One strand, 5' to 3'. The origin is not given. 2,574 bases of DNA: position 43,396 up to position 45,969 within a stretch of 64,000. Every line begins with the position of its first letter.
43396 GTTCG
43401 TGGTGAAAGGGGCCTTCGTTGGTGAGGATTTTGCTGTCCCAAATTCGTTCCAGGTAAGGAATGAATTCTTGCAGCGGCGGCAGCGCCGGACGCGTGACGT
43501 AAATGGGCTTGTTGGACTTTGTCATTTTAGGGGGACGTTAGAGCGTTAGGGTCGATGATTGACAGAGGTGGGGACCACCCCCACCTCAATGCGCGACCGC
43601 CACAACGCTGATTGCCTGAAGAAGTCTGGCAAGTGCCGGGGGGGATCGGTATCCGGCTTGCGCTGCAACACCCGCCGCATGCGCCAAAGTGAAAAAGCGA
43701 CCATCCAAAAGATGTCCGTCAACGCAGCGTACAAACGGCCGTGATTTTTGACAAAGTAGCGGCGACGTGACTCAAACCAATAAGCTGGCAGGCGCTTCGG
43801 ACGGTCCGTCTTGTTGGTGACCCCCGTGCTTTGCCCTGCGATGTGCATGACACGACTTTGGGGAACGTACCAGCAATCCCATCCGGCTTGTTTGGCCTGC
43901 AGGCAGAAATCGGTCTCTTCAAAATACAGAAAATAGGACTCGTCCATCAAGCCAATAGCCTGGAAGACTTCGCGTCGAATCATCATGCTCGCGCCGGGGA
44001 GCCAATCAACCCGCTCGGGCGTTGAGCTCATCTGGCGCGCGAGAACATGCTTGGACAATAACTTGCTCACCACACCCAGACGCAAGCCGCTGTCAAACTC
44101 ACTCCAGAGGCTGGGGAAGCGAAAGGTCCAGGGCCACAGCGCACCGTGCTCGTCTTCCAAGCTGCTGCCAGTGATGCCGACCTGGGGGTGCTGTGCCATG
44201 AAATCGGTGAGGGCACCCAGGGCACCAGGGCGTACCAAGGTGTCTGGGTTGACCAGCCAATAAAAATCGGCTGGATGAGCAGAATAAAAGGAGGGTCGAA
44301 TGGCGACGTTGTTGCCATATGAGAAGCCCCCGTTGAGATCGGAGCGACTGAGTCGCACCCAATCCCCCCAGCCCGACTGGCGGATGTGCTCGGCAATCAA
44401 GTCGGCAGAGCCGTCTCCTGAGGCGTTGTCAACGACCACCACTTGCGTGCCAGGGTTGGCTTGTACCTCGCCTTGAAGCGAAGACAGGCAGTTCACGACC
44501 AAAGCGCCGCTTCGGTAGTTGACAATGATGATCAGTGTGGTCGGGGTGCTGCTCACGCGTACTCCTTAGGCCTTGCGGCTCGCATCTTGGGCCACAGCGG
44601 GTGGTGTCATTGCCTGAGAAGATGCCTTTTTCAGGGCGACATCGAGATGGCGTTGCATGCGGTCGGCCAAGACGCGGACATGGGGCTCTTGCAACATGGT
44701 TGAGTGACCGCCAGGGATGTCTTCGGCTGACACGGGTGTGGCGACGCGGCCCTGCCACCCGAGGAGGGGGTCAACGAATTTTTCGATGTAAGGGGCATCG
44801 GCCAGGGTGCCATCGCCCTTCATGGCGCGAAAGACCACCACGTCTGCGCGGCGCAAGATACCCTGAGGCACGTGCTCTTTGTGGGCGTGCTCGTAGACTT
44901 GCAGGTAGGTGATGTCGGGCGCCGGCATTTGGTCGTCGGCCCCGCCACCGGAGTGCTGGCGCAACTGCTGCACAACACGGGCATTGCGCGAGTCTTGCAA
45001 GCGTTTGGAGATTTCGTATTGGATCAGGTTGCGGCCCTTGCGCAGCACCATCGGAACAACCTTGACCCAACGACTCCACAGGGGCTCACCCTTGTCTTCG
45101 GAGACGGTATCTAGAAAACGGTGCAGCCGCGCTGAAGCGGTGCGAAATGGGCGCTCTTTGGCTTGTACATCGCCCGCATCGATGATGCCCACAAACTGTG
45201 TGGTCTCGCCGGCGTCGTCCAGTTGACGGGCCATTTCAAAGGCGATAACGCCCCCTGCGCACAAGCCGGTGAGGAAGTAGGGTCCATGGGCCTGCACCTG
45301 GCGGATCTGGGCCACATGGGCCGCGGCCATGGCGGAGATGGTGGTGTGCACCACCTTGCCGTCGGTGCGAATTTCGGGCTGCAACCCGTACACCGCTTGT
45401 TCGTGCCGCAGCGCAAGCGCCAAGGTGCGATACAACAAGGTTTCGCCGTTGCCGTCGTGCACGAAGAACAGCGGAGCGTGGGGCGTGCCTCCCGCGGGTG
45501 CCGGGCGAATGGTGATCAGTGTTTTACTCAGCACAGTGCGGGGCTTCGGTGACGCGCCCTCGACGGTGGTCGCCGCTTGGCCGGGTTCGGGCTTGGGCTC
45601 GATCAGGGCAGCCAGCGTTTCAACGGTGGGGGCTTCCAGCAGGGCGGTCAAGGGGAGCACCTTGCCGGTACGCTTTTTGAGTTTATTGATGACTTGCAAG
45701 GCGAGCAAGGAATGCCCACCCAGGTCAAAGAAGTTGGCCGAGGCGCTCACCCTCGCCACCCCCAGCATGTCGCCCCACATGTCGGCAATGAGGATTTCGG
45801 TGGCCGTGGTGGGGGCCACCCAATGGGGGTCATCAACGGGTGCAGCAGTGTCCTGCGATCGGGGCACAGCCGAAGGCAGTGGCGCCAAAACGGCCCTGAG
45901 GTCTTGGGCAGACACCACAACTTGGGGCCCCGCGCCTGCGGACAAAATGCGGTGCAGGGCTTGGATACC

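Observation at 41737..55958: Compact hybrid NRPS-PKS cluster with glycosyltransferase, sugar aminotransferase and its own PPTase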

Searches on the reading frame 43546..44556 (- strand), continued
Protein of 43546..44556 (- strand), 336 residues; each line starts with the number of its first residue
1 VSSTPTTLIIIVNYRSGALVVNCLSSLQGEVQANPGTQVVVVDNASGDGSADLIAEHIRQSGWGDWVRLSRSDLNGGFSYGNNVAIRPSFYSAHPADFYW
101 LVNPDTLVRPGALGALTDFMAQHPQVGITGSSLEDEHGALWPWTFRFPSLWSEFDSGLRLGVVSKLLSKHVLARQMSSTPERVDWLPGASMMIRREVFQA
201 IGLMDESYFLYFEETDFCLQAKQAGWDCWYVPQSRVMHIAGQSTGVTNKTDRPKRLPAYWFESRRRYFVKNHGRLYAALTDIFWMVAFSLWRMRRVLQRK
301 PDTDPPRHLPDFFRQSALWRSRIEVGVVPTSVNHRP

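Call 77: search_protein_families(library=ncbifam, proteins=[L167:6784-9948:+, L168:6899-9955:+, L169:9306-9959:+, L169:11035-11661:+], max_evalue=0.00001)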
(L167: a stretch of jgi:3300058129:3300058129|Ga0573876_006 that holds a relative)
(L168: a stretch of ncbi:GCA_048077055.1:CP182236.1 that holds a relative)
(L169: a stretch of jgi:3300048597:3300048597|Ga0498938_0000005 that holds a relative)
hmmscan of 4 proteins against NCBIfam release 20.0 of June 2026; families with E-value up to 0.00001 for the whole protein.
L167:6784-9948:+ (1054 aa): 9 families
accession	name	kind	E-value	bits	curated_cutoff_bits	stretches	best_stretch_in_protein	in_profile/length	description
TIGR01686.1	FkbH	subfamily_domain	7.9e-93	311.1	146.65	1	272-590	4-320/323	FkbH domain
NF040607.1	mycolic_Pks13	equivalog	1.5e-19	69.1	2100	1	650-1045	1304-1677/1680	polyketide synthase Pks13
TIGR01681.1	HAD-SF-IIIC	subfamily_domain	1.7e-19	71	35.75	1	272-388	1-129/132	HAD-IIIC family phosphatase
NF007605.2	PRK10252.1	equivalog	2.7e-18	64.9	2400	1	674-876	970-1173/1292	enterobactin non-ribosomal peptide synthetase EntF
NF004282.0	PRK05691.1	subfamily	1.7e-13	47.6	4090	1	673-749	4236-4312/4334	non-ribosomal peptide synthase/polyketide synthase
NF047350.1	aureusi_NRPS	equivalog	2.9e-11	41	2500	1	673-750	903-980/2373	aureusimine non-ribosomal peptide synthetase AusA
TIGR03443.1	alpha_am_amid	equivalog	7.2e-10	36.9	1030.1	1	677-750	847-922/1390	L-aminoadipate-semialdehyde dehydrogenase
NF038078.1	NRPS_MxcG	equivalog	1e-07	29.6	2300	1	676-755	972-1051/1442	myxochelin non-ribosomal peptide synthetase MxcG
NF041803.1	NRPS_SolG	exception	1.6e-06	25.9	2200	1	675-745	1086-1155/1163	solanimycin non-ribosomal peptide synthetase SolG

L168:6899-9955:+ (1018 aa): 9 families
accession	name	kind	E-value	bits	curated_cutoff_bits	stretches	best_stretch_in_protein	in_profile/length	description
TIGR01686.1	FkbH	subfamily_domain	6.3e-94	314.7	146.65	1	214-533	4-321/323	FkbH domain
NF040607.1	mycolic_Pks13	equivalog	1.4e-21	75.8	2100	1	588-847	1307-1539/1680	polyketide synthase Pks13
NF007605.2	PRK10252.1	equivalog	2.7e-19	68.2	2400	1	630-827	970-1168/1292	enterobactin non-ribosomal peptide synthetase EntF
TIGR01681.1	HAD-SF-IIIC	subfamily_domain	5.5e-18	66.1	35.75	1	214-331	1-130/132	HAD-IIIC family phosphatase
NF004282.0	PRK05691.1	subfamily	4.8e-17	59.3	4090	1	627-703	4234-4310/4334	non-ribosomal peptide synthase/polyketide synthase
NF047350.1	aureusi_NRPS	equivalog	1.1e-15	55.7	2500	1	627-715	901-989/2373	aureusimine non-ribosomal peptide synthetase AusA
TIGR03443.1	alpha_am_amid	equivalog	1.9e-11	42.1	1030.1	1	633-708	847-924/1390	L-aminoadipate-semialdehyde dehydrogenase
NF038078.1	NRPS_MxcG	equivalog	6e-11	40.3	2300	1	631-715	971-1055/1442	myxochelin non-ribosomal peptide synthetase MxcG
NF041803.1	NRPS_SolG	exception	1.3e-06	26.2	2200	1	630-700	1085-1154/1163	solanimycin non-ribosomal peptide synthetase SolG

L169:9306-9959:+ (217 aa): 17 families
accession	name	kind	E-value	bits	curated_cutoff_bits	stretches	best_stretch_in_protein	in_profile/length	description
NF041874.1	EPS_EpsC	equivalog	1.8e-36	125.4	150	1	37-184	27-167/168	serine O-acetyltransferase EpsC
TIGR01172.1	cysE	equivalog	1.8e-32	112.6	210.65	1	36-179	26-162/162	serine O-acetyltransferase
NF008349.0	PRK11132.1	equivalog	4.6e-24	84.9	397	1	37-185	107-248/273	serine O-acetyltransferase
TIGR04016.1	WcaB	equivalog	9.3e-24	83.7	194.65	1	43-180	8-142/146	colanic acid biosynthesis acetyltransferase WcaB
NF007564.0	PRK10191.1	equivalog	6.9e-23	80.9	196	1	44-180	25-158/162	colanic acid biosynthesis acetyltransferase WcaB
TIGR03570.1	NeuD_NnaD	subfamily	1.8e-11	44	160.8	1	85-179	118-202/202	NeuD/PglB/VioB family sugar acetyltransferase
NF007240.0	PRK09677.1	equivalog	3.1e-08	33.3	243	1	86-184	87-184/192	putative lipopolysaccharide biosynthesis O-acetyl transferase WbbJ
NF002060.0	PRK00892.1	subfamily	4.6e-08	32.6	207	0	133-184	266-318/345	UDP-3-O-(3-hydroxymyristoyl)glucosamine N-acyltransferase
TIGR03308.1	phn_thr-fam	hypoth_equivalog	9.3e-08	32.2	201.65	1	133-184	111-162/204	phosphonate metabolim protein, transferase hexapeptide repeat family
TIGR03532.1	DapD_Ac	equivalog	1.4e-07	31.4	231.75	1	99-185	129-215/231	2,3,4,5-tetrahydropyridine-2,6-dicarboxylate N-acetyltransferase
NF058585.1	HptprglPActTf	PfamEq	7.7e-07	28.8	300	0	107-186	80-162/172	heptaprenylglyceryl phosphate O-acetyltransferase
NF007797.0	PRK10502.1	subfamily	1e-06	28.5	192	1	73-183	61-178/183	WcaF family extracellular polysaccharide biosynthesis acetyltransferase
TIGR02353.1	NRPS_term_dom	equivalog_domain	1.6e-06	26.8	423.1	1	85-184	113-216/695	Pls/PosA family non-ribosomal peptide synthetase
TIGR01853.1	lipid_A_lpxD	equivalog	2.9e-06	26.4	242.5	0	133-182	257-306/325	UDP-3-O-(3-hydroxymyristoyl)glucosamine N-acyltransferase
NF007076.0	PRK09527.1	equivalog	3.3e-06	26.6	347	0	83-183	94-184/203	galactoside O-acetyltransferase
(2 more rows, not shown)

L169:11035-11661:+ (208 aa): 12 families
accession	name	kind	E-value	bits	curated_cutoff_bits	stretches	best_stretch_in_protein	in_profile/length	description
NF002741.0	PRK02726.1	equivalog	6.5e-76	254.4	179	1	3-206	6-197/200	molybdenum cofactor guanylyltransferase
TIGR02665.1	molyb_mobA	equivalog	2.1e-34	119.2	151.85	1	6-201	2-186/186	molybdenum cofactor guanylyltransferase MobA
NF011056.0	PRK14489.1-1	equivalog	1.3e-30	106.7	379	1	3-203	4-192/363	bifunctional molybdenum cofactor guanylyltransferase MobA/molybdopterin-guanine dinucleotide biosynthesis adaptor protein MobB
NF001457.0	PRK00317.1-3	equivalog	5e-25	88.2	164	1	6-207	3-197/200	molybdenum cofactor guanylyltransferase MobA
NF011059.0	PRK14490.1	equivalog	6.2e-20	71.7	354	1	3-205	179-367/374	bifunctional molybdenum cofactor guanylyltransferase MobA/molybdopterin-guanine dinucleotide biosynthesis adaptor protein MobB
NF001837.0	PRK00560.1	equivalog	7.6e-16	58.4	182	1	5-178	9-170/196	molybdenum cofactor guanylyltransferase MobA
TIGR03310.1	matur_MocA_YgfJ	equivalog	3.9e-14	53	186.45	1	6-120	1-115/188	molybdenum cofactor cytidylyltransferase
NF001855.0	PRK00576.1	equivalog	1.1e-13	51.3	205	1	4-203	6-192/197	molybdenum cofactor guanylyltransferase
NF011070.0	PRK14500.1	equivalog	1.3e-13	51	606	1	5-204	167-352/358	putative bifunctional molybdopterin-guanine dinucleotide biosynthesis protein MoaC/MobA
NF011057.0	PRK14489.1-2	subfamily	4.9e-13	49.1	541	1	4-204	6-195/363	bifunctional molybdenum cofactor guanylyltransferase MobA/molybdopterin-guanine dinucleotide biosynthesis adaptor protein MobB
NF045665.1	NTPtran_DVU1551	equivalog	6.2e-07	28.8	315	1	6-56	2-53/359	DVU_1551 family NTP transferase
NF001186.0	PRK00155.2-3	equivalog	5.3e-06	26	253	0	6-50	6-52/224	2-C-methyl-D-erythritol 4-phosphate cytidylyltransferase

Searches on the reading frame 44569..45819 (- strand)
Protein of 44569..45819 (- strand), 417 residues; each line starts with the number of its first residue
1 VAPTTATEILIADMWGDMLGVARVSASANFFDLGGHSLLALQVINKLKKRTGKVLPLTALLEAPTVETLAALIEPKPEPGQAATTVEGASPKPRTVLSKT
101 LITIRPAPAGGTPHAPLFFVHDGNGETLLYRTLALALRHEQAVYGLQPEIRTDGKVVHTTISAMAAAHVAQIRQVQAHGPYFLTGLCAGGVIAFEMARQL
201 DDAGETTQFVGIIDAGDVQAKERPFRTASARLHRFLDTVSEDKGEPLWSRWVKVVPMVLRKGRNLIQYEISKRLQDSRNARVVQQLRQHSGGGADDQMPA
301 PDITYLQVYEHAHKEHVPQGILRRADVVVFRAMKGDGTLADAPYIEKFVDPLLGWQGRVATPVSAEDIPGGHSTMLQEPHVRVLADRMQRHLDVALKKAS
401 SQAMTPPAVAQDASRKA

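Call 81: search_solved_structures(query=window:44569-45819:-, max_evalue=0.001, show_alignments=2)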
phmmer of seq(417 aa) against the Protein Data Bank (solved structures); distinct sequences matched with E-value up to 0.001: 73 (the best 60 are shown).
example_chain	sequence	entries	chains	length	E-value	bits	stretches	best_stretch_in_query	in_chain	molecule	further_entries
4zxh_A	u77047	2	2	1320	3.1e-24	89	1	1-214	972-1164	ABBFA_003403 | Tyrocidine synthetase 3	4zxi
9lcq_A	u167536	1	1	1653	6.2e-20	74.8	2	2-75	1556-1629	PvdL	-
9lcp_A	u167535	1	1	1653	6.2e-20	74.8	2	2-75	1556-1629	PvdL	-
9lco_A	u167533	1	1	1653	2.5e-19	72.9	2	2-75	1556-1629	PvdL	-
2roq_A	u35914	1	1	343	1.4e-17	67.1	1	2-218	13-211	Enterobactin synthetase component F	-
3tej_A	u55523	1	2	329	1.8e-17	66.7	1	2-218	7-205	Enterobactin synthase component F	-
5ja1_A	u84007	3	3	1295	1.6e-16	63.6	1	2-217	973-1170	Enterobactin synthase component F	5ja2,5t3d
9be3_A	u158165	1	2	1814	3.9e-14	55.7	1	2-75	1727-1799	Linear gramicidin synthase subunit A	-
9meh_A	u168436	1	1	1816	3.9e-14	55.7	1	2-75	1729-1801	Linear gramicidin synthase subunit A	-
6mfz_A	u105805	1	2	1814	4e-14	55.7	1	2-75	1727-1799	Linear gramicidin synthase subunit A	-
9be4_A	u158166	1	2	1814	1.6e-13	53.8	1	2-75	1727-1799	Linear gramicidin synthase subunit A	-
2vsq_A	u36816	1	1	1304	9.4e-13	51.2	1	2-80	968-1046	SURFACTIN SYNTHETASE SUBUNIT 3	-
8cuy_A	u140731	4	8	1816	6.9e-12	48.3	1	96-215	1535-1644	Polyketide synthase PKS13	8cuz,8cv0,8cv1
7uk4_A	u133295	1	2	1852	7.4e-12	48.2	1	96-215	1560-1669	Polyketide synthase PKS13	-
9bfd_B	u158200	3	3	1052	2.3e-11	46.6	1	1-74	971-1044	Tyrocidine synthase 2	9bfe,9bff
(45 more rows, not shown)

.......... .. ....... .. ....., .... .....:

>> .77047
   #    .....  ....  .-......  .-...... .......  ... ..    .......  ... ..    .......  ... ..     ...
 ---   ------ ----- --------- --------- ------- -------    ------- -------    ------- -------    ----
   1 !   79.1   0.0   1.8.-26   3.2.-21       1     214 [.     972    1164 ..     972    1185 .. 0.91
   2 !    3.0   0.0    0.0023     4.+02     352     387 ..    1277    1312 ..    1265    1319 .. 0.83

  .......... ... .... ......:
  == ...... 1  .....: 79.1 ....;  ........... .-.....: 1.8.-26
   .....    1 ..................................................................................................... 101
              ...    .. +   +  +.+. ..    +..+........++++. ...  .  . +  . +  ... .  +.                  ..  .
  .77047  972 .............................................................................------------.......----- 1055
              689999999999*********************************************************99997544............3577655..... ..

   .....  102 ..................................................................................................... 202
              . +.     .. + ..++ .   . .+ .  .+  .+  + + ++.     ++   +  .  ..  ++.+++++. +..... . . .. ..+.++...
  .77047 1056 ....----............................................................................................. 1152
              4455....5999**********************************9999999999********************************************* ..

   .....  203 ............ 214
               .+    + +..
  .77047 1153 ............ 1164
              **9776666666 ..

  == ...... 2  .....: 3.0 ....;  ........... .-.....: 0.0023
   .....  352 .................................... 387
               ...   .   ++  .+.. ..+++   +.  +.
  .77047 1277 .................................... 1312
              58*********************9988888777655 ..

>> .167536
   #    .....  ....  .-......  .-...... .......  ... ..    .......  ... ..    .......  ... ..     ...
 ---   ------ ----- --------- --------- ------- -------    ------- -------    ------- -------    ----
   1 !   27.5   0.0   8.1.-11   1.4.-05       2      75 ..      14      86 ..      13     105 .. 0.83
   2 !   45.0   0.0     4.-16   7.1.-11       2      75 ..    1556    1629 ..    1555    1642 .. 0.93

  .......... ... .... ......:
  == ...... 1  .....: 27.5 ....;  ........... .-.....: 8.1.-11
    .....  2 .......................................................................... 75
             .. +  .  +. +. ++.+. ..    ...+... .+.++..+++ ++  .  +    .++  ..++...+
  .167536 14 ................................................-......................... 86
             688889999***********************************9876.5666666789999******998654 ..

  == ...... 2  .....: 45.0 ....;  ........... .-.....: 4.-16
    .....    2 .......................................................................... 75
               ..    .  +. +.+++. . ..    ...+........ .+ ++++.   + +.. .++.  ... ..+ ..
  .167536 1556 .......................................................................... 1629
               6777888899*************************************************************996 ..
